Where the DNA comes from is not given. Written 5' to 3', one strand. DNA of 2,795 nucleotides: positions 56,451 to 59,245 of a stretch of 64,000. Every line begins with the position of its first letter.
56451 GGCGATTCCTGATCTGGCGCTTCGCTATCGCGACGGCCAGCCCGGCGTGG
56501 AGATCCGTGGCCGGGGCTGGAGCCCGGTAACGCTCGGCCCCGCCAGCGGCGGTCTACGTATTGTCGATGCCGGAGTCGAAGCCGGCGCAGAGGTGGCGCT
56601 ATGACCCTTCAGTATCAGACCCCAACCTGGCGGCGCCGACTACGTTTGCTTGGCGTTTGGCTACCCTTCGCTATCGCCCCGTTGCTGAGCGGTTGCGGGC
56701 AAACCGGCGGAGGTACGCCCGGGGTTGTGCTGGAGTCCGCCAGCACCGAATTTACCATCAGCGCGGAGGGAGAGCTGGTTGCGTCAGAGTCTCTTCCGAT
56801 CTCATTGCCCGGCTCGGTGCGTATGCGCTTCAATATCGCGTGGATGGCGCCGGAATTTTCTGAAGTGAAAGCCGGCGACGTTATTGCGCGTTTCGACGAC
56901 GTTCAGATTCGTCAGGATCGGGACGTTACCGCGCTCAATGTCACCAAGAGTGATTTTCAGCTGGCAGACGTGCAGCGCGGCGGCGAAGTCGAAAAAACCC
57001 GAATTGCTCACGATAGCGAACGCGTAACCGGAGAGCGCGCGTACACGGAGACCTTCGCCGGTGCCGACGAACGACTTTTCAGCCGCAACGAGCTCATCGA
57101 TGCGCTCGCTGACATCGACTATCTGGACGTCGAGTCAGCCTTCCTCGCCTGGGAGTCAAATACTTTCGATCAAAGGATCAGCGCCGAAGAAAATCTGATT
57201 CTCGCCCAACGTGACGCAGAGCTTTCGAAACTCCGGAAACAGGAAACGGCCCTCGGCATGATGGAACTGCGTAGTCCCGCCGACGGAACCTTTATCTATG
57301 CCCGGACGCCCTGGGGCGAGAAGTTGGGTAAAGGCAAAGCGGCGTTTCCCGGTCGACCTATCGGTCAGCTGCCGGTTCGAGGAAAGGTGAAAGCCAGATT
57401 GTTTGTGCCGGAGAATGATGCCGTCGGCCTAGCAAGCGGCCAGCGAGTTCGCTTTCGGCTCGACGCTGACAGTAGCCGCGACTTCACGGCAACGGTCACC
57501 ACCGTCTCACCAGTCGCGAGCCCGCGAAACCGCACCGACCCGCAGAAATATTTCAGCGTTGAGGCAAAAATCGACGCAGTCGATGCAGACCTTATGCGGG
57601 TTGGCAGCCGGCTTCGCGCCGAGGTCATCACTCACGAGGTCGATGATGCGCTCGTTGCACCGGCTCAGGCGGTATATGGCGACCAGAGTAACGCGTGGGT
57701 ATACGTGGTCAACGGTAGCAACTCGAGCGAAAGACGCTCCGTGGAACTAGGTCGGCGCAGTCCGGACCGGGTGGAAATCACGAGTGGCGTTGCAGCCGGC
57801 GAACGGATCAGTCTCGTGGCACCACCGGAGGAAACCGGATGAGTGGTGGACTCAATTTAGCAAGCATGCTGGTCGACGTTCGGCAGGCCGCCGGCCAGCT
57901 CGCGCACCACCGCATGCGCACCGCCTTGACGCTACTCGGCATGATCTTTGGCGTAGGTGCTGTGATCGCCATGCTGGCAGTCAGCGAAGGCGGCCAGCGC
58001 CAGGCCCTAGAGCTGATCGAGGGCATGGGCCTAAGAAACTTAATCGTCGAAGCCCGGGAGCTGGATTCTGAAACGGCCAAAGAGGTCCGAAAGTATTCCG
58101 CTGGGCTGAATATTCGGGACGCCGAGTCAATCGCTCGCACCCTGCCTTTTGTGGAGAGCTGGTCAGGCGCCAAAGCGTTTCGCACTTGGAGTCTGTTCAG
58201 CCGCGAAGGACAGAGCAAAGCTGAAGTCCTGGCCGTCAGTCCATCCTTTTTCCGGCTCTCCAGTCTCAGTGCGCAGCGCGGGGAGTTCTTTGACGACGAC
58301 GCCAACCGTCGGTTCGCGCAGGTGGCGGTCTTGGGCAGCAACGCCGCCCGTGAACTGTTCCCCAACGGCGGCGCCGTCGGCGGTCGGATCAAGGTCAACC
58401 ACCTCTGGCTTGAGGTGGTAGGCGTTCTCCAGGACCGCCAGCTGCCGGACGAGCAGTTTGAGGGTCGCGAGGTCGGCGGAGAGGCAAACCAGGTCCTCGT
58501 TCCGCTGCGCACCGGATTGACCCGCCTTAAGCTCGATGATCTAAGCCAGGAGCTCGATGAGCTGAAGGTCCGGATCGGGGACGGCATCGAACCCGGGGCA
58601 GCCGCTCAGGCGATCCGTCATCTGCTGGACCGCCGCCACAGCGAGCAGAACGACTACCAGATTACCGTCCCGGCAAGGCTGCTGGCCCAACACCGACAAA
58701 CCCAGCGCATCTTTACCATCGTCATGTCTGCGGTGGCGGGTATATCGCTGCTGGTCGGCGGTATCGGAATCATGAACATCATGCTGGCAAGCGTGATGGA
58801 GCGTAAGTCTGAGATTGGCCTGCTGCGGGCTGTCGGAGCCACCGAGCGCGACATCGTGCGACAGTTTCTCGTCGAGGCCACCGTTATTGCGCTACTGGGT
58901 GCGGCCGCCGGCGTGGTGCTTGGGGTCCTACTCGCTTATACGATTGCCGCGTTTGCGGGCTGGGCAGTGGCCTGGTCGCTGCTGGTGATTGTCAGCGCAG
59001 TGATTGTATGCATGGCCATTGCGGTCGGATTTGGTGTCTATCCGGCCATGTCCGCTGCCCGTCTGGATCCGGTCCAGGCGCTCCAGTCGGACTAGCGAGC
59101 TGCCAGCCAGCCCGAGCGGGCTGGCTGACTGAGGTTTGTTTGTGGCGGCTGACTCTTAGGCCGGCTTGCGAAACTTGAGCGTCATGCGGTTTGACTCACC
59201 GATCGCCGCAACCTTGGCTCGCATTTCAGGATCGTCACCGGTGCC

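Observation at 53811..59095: MacB-type ABC exporter operon with three different HlyD-family adaptors in tandem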

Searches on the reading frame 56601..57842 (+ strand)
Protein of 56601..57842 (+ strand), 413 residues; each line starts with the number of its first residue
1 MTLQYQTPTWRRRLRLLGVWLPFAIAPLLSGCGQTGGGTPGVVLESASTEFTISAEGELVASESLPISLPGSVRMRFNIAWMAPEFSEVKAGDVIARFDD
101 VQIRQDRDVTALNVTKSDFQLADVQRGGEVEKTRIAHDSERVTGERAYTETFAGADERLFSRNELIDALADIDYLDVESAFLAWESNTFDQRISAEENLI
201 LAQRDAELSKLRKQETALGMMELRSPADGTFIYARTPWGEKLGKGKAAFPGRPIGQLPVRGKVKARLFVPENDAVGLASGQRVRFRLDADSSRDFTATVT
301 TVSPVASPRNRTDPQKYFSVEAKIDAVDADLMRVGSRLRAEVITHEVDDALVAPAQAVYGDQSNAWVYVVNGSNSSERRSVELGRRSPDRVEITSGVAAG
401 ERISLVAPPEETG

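Call 3: search_protein_families(library=pfam, proteins=[window:56601-57842:+], max_evalue=0.01)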
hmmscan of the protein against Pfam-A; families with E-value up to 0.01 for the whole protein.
window:56601-57842:+ (413 aa): 3 families
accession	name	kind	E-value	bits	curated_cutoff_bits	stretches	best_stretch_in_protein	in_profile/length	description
PF16576.10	HlyD_D23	-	1.8e-07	31.1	30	1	192-312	79-194/214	Barrel-sandwich domain of CusB or HlyD membrane-fusion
PF13437.12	HlyD_3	-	6.9e-06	27.2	22.2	1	250-327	23-96/106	HlyD family secretion protein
PF00529.27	CusB_dom_1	-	0.0057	17.3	26.5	0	181-342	12-65/89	Cation efflux system protein CusB domain 1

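Call 4: search_protein_families(library=ncbifam, proteins=[window:56601-57842:+], max_evalue=0.01)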
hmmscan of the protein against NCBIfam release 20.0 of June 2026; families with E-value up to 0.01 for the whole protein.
window:56601-57842:+ (413 aa): 10 families
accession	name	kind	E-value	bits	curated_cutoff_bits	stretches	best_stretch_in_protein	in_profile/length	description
TIGR01730.1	RND_mfp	subfamily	5.4e-26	91.3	94.9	1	190-403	105-305/322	efflux RND transporter periplasmic adaptor subunit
TIGR00999.1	8a0102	subfamily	8.6e-16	57.9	319.3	1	206-403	81-262/271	CzcB/NccB family metal efflux transporter periplasmic adaptor subunit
NF045680.1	DiMtlExpIhpB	equivalog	2.9e-07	29.8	450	1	216-402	133-305/326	divalent metal ion exporter adaptor subunit IhpB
NF038010.1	ABC_adapt_DarC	equivalog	5.4e-06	25.4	450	1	344-405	339-402/417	darobactin export ABC transporter periplasmic adaptor subunit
NF008606.0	PRK11578.1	equivalog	5e-05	22.6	342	1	268-403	228-360/371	macrolide transporter subunit MacA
NF008589.1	PRK11556.1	equivalog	0.00016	20.7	391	1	344-403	312-371/392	MdtA/MuxA family multidrug efflux RND transporter periplasmic adaptor subunit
NF002939.0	PRK03598.1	equivalog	0.00034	19.9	393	1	86-306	63-284/332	secretion protein HlyD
TIGR01000.1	bacteriocin_acc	subfamily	0.0017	17.3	258.85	1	260-333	355-429/457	bacteriocin secretion accessory protein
NF033138.2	RND-peri-MexC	equivalog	0.0022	17.2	625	0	337-404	288-356/375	MexC family multidrug efflux RND transporter periplasmic adaptor subunit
NF007785.0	PRK10476.1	equivalog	0.0062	15.4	376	0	196-249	184-237/347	multidrug transporter subunit MdtN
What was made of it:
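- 56601..57842 (+): MFP3: four-domain lipoprotein adaptor (413 aa), always with an MP domain. TIGR01730 E 5e-26 (call 4).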

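Call 30: search_solved_structures(query=window:56601-57842:+, max_evalue=0.01, show_alignments=1)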
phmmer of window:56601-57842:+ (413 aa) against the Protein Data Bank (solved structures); distinct sequences matched with E-value up to 0.01: 4.
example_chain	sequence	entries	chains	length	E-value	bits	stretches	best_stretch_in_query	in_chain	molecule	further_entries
4dk0_A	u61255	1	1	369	2.6e-09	39.7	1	205-405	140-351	Putative MacA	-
20yy_D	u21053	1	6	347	1.1e-08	37.7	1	215-403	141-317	Multidrug efflux RND transporter periplasmic adaptor subunit MexJ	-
4dk1_A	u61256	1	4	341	2.1e-07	33.4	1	215-405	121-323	Putative MacA, Multidrug resistance protein mexA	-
3lnn_A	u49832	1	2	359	0.0086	18.2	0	338-404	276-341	Membrane fusion protein (MFP) heavy metal cation efflux ZneB (CzcB-like)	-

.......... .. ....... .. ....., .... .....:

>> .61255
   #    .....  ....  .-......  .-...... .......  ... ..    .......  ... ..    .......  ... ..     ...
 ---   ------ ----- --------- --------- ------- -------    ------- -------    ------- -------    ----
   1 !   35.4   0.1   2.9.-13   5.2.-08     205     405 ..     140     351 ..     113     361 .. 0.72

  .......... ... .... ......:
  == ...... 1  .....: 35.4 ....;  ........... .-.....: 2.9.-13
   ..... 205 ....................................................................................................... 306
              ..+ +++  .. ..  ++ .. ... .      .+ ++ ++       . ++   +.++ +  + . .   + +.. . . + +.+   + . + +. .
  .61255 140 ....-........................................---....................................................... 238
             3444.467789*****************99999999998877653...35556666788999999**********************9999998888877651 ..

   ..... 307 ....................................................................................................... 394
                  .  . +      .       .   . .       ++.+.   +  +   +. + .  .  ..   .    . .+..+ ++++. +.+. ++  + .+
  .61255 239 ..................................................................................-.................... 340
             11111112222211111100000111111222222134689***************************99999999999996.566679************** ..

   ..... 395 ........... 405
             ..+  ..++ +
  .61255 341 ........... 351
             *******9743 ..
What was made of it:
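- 56601..57842 (+): The C-terminal half matches A. actinomycetemcomitans MacA and MexJ (call 30).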

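Call 44: find_homologous_proteins(query=window:56601-57842:+, max_evalue=0.00001)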
Query window:56601-57842:+ (413 aa): 322 proteins with E <= 0.00001 among 8000 candidates; the best 120 are listed.
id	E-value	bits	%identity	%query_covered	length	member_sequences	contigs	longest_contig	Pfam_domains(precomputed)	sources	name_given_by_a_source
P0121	1.9e-267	904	100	100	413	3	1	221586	PF25989.1,PF25967.1,PF25975.1,PF25954.1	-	-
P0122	7.5e-198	675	79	93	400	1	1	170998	PF25989.1,PF25967.1,PF25975.1,PF25954.1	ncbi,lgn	ncbi:MAG: efflux RND transporter periplasmic adaptor subunit [Lysobacterales bacterium]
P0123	2.5e-196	670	79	93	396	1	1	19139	PF25989.1,PF25975.1,PF25954.1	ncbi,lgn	-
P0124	1.1e-194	665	76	97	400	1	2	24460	PF25954.1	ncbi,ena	-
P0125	1.6e-194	664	76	97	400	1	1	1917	PF25990.1,PF25954.1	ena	-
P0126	8.6e-172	589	69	93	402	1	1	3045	PF25989.1,PF25967.1,PF25975.1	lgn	-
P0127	2.6e-170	585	68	95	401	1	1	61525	PF25989.1,PF25967.1,PF25975.1,PF25954.1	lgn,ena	-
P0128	8.7e-170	583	68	93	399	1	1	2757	PF25989.1,PF25967.1,PF25975.1,PF25954.1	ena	-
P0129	1.1e-169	583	67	97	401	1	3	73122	PF25989.1,PF25967.1,PF25975.1,PF25954.1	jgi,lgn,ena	jgi:multidrug efflux pump subunit AcrA (membrane-fusion protein)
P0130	4.5e-169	580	68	92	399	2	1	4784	PF25989.1,PF25967.1,PF25954.1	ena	-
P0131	6.6e-169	580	68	95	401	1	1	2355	PF25989.1,PF25967.1,PF25975.1,PF25954.1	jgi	-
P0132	1.0e-168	579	68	92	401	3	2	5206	PF25989.1,PF25967.1,PF25954.1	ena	-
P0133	1.4e-168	579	67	95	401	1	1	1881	PF25989.1,PF25967.1,PF25975.1,PF25954.1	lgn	-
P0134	1.5e-168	579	67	95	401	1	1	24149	PF25989.1,PF25967.1,PF25975.1,PF25954.1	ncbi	ncbi:MAG: efflux RND transporter periplasmic adaptor subunit [Woeseiaceae bacterium]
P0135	1.9e-168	578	68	93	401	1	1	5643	PF25989.1,PF25975.1,PF25954.1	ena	-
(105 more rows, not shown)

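Call 60: predict_structure(alignment_id=A4)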
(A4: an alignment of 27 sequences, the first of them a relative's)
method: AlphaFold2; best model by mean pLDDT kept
length: 413 residues; sequences in the alignment: 27
mean_pLDDT: 65.4   pTM: 0.49
mean pLDDT of the five models: 65.4, 65.0, 62.3, 62.2, 62.1
residues with pLDDT >= 90: 124; 70-90: 73; 50-70: 75; < 50: 141
segments of 3 or more residues with pLDDT < 50: 1-7, 33-36, 73-162, 164-166, 215-248
pLDDT, mean of each block of 10 residues (from residue 1): 46 55 56 56 93 93 70 43 33 35 33 28 30 30 33 42 50 60 75 81 77 49 32 36 47 64 92 90 93 95 72 74 94 88 94 94 93 85 93 95 87 57
secondary structure, 60 per line:
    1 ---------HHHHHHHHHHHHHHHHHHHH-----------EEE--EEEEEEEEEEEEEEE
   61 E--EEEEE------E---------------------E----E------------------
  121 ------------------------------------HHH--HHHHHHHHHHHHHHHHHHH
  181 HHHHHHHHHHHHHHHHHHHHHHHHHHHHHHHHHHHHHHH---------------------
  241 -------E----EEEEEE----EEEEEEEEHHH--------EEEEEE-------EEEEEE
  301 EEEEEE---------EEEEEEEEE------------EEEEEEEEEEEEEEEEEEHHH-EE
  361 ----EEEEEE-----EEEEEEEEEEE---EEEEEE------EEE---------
elements in order: H10-29 E41-43 E46-61 E64-68 H162-219 E253-258 E263-270 E282-287 E295-306 E316-324 E337-354 E365-370 E376-386 E390-395 E402-404
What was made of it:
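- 56601..57842 (+): In the AF2 model the beta-barrel and MP domain have pLDDT above 90, with a helix at 162-219 (call 60).
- The MFP3 model is of low confidence in the lipoyl domain and first hairpin helix (pLDDT 65 overall, call 60).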

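Call 77: fold_search(model_id=the predicted structure, library=pdb)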
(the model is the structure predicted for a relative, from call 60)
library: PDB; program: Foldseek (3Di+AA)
matches with E <= 10: 924; with E <= 0.001: 43
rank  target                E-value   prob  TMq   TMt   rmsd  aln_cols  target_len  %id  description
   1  9qgy_G                2.1e-11  1.00  0.36  0.43  20.5       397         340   15  Structure of the YbjP lipoprotein bound to the MacAB-TolC tripartite efflux pump (released 2026-03-25)
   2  5nik_D                1.9e-10  1.00  0.37  0.44  24.0       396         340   15  Structure of the MacAB-TolC ABC-type tripartite multidrug efflux pump (released 2017-05-24)
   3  9j3d_D                3.4e-10  1.00  0.32  0.38  20.7       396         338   16  Cryo-EM structure of TMexCD1-TOprJ1 (released 2025-08-13)
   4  4kku_C                7.4e-10  1.00  0.31  0.44  12.4       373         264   11  Structure of BesA (Selenomethinone derivative - P212121) (released 2013-07-10)
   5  6ta5_D                7.4e-10  1.00  0.31  0.36  20.3       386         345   16  OprM-MexA complex from the MexAB-OprM Pseudomonas aeruginosa whole assembly reconstituted in nanodiscs (released 2020-09-16)
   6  4kkt_C                1.0e-09  1.00  0.31  0.44  12.5       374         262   12  Crystal Structure of BesA (P21 form) (released 2013-07-10)
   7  4kkt_D                1.4e-09  1.00  0.30  0.43  12.6       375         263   12  Crystal Structure of BesA (P21 form) (released 2013-07-10)
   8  4kkt_A                1.5e-09  1.00  0.30  0.43  12.4       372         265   12  Crystal Structure of BesA (P21 form) (released 2013-07-10)
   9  4kkt_B                1.9e-09  1.00  0.31  0.44  12.6       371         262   11  Crystal Structure of BesA (P21 form) (released 2013-07-10)
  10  9tg4_F                3.0e-09  1.00  0.30  0.34  18.5       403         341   14  Structure of the YbjP lipoprotein bound to the AcrABZ-TolC efflux pump (released 2026-04-08)
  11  4kku_B                3.4e-09  1.00  0.32  0.45  12.4       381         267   11  Structure of BesA (Selenomethinone derivative - P212121) (released 2013-07-10)
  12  4kku_A                3.9e-09  1.00  0.30  0.43  12.7       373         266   12  Structure of BesA (Selenomethinone derivative - P212121) (released 2013-07-10)
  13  6iok_J                4.4e-09  1.00  0.33  0.39  21.0       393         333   14  Cryo-EM structure of multidrug efflux pump MexAB-OprM (0 degree state) (released 2019-04-03)
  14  6iol_K                4.4e-09  1.00  0.30  0.36  19.7       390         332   15  Cryo-EM structure of multidrug efflux pump MexAB-OprM (60 degree state) (released 2019-04-03)
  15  9tg4_G                6.0e-09  1.00  0.32  0.37  18.9       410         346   14  Structure of the YbjP lipoprotein bound to the AcrABZ-TolC efflux pump (released 2026-04-08)
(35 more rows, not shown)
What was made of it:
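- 56601..57842 (+): Foldseek top hits are MacA chains of MacAB-TolC (call 77).
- On Periplasmic adaptor / membrane fusion protein (HlyD family): For MFP3 the barrel, MP domain and second hairpin helix are modelled, while the first helix and lipoyl domain are of low confidence (calls 60, 77).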

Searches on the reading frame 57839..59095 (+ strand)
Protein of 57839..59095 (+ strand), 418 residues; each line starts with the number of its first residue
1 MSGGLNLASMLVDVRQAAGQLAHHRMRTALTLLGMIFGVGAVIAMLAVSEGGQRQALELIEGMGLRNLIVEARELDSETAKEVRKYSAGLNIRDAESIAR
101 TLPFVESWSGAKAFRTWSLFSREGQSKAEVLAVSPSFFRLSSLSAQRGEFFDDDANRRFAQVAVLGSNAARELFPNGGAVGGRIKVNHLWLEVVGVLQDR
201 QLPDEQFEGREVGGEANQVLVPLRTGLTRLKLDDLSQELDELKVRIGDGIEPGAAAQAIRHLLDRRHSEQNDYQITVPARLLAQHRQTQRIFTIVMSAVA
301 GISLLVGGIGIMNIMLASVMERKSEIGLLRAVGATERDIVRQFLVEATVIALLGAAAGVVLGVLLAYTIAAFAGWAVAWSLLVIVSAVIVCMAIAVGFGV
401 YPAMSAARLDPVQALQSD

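Call 3: search_protein_families(library=pfam, proteins=[window:57839-59095:+], max_evalue=0.01)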
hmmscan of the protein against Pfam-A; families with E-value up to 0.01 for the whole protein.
window:57839-59095:+ (418 aa): 2 families
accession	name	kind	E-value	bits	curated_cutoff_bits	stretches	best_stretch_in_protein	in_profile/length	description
PF12704.14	MacB_PCD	-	8.7e-34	118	27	1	28-261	1-206/207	MacB-like periplasmic core domain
PF02687.27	FtsX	-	1.7e-19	70.5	25.5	1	298-411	2-120/120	FtsX-like permease C-terminal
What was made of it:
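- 57839..59095 (+): MacB-type permease (418 aa): periplasmic core domain plus FtsX-type C-terminal TM bundle. MacB_PCD E 9e-34 and FtsX E 2e-19 (call 3).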

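Call 4: search_protein_families(library=ncbifam, proteins=[window:57839-59095:+], max_evalue=0.01)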
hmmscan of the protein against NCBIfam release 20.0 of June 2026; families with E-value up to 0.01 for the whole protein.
window:57839-59095:+ (418 aa): 11 families
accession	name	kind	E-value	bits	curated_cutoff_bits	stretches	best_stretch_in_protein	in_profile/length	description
NF007826.0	PRK10535.1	equivalog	8.7e-62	209.3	966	1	20-416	264-646/648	macrolide ABC transporter ATP-binding protein/permease MacB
TIGR03434.1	ADOP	subfamily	2.6e-38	131.7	622.3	1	97-417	495-802/803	ADOP family duplicated permease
TIGR02212.1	lolCE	equivalog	3e-11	42.9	362.45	1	291-417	268-410/411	lipoprotein-releasing ABC transporter permease subunit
TIGR01185.1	devC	equivalog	1.9e-07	30.4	290.35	1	240-396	208-361/380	ABC transporter permease DevC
TIGR00439.2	FtsX_Gneg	equivalog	3.7e-07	29.6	255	1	253-371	131-246/292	permease-like cell division protein FtsX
NF038346.1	FtsX_actino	exception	5.8e-06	25.9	250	1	291-404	178-295/308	permease-like cell division protein FtsX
NF008076.0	PRK10814.1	exception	6.2e-06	25.5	473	1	302-416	273-397/399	lipoprotein-releasing ABC transporter permease subunit LolC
TIGR02213.1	lolE_release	exception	1.7e-05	23.9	540.35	1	289-375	263-348/411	lipoprotein-releasing ABC transporter permease subunit LolE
NF008357.0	PRK11146.1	exception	3.4e-05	22.9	439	1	304-371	277-347/414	lipoprotein-releasing ABC transporter permease subunit LolE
NF038347.1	FtsX_Gpos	exception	3.5e-05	23.3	225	1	284-370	163-244/296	permease-like cell division protein FtsX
NF038008.1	ABC_perm_DarB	equivalog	0.0021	16.1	700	1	298-395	278-378/777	darobactin export ABC transporter permease subunit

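Call 31: search_solved_structures(query=window:57839-59095:+, max_evalue=0.00001, show_alignments=0)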
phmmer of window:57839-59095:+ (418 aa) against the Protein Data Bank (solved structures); distinct sequences matched with E-value up to 0.00001: 12.
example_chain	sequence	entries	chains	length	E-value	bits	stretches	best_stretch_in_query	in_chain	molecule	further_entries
5gko_A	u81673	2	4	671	2.1e-52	181.8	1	20-416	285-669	Macrolide export ATP-binding/permease protein MacB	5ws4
5nik_J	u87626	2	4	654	1.2e-50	176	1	19-416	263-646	Macrolide export ATP-binding/permease protein MacB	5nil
5lil_A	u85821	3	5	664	4.2e-48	167.6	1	12-416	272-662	Macrolide export ATP-binding/permease protein MacB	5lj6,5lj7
5xu1_M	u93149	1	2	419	1.8e-33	119.4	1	156-416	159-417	ABC transporter permeae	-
9w37_A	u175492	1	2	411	1.9e-10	43.7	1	302-377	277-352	LolF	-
9w35_A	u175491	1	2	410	3.2e-10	42.9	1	302-376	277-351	LolF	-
9w2w_A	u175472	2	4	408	6.5e-10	41.9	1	302-376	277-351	LolF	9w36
9o9x_C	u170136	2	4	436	8.3e-10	41.6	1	288-416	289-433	ABC transporter permease YtrF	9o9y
5c59_A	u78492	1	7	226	1.3e-07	34.3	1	127-274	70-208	Macrolide export ATP-binding/permease protein MacB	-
5lj8_A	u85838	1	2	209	1.6e-07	34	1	127-272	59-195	Macrolide export ATP-binding/permease protein MacB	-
9qgy_M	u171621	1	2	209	2e-07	33.7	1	127-271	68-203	Macrolide export ATP-binding/permease protein MacB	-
7arh_C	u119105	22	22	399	3e-06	29.8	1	295-416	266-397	Lipoprotein-releasing ABC transporter permease subunit LolC | Lipo-releasing system transmembrane protein lolC | Lipoprotein-releasing system transmembrane prot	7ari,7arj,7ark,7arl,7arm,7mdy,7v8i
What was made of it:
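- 57839..59095 (+): E 2e-52, 1e-50 and 4e-48 to solved MacB of A. baumannii, E. coli and A. actinomycetemcomitans (call 31).
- On MacB-type (type VII) ABC transporter: The full-length alignment to solved MacB permease regions has E 2e-52 to 4e-48 (call 31).
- Checked: The permease is MacB_PCD + FtsX, with E about 1e-50 to three solved MacBs (call 31).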

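Call 52: search_dna_similar(query=window:57839-59092:+, collection=plasmids, mode=protein, max_evalue=1e-20, max_rows=25)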
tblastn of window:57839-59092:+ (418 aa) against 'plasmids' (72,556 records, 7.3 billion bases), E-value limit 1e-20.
Records with a match: 695; places in all: 722; records where one place covers at least 80% of the query: 681.
Best place of each record, by identity: <60% 695.
By first word of the organism name: Escherichia 378; Bacillus 70; Agrobacterium 25; Rhizobium 23; Pantoea 21; Salmonella 19; Paracoccus 14; Azospirillum 13; Klebsiella 12; Sinorhizobium 9; and 66 more.
By predicted mobility (MOB-suite, as given by PLSDB): conjugative 433; non-mobilizable 211; mobilizable 51.
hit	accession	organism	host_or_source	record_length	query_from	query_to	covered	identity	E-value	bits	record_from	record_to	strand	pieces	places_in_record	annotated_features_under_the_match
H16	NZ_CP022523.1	Pseudoalteromonas sp. NC201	pure culture,sea water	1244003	20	418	95%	49.4%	1e-118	387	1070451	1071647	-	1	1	none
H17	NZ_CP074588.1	Pseudoalteromonas piscicida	mixed culture,water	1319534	20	418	95%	49.1%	6e-118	385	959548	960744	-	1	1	none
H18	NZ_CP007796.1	Azospirillum argentinense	Triticum aestivum L.,Root,wheat ...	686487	20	418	95%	37.1%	7e-41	162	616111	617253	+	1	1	MacB family efflux pump subunit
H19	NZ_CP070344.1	Variovorax sp. PDNC026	cell culture,Plastic debris in ...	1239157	21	418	95%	36.8%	3e-44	172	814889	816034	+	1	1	none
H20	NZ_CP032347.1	Azospirillum brasilense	soil sample,Agricultural field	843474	20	418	95%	36.6%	5e-40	159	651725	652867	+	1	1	MacB family efflux pump subunit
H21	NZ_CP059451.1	Azospirillum brasilense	Prokaryotes,soil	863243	20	418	95%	36.6%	1e-39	158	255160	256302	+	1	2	MacB family efflux pump subunit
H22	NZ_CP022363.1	Azospirillum sp. TSH58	single cell,paddy soils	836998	20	418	95%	36.4%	1e-39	158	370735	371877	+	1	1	MacB family efflux pump subunit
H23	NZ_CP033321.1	Azospirillum brasilense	rhizosphere soil of Cynodon ...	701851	20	418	95%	36.4%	2e-39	157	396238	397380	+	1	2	MacB family efflux pump subunit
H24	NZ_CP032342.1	Azospirillum brasilense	soil sample,Agricultural field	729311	20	418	95%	36.4%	2e-39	157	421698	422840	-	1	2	MacB family efflux pump subunit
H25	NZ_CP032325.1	Azospirillum argentinense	soil sample,Agricultural field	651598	20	418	95%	36.1%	2e-39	157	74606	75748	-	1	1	MacB family efflux pump subunit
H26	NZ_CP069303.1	Shinella sp. PSBB067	monoisolate,Minnesota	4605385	14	418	97%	35.6%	8e-42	165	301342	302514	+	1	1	none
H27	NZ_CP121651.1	Bradyrhizobium sp. CB82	Stylosanthes guianensis,cell culture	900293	4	416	99%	34.3%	4e-42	166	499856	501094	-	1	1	ABC transporter permease | ABC transporter ATP-binding protein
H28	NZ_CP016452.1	Sinorhizobium sp. RAC02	Microbial isolate,Algal phycosphere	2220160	14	418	97%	34.9%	1e-43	170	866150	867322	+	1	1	none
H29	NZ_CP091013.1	Burkholderia cenocepacia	-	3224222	21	418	95%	35.3%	2e-44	172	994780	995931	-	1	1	none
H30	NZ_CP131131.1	Shinella zoogloeoides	isolate,Activated charcoal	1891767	14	418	97%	34.6%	2e-41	164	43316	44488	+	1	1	none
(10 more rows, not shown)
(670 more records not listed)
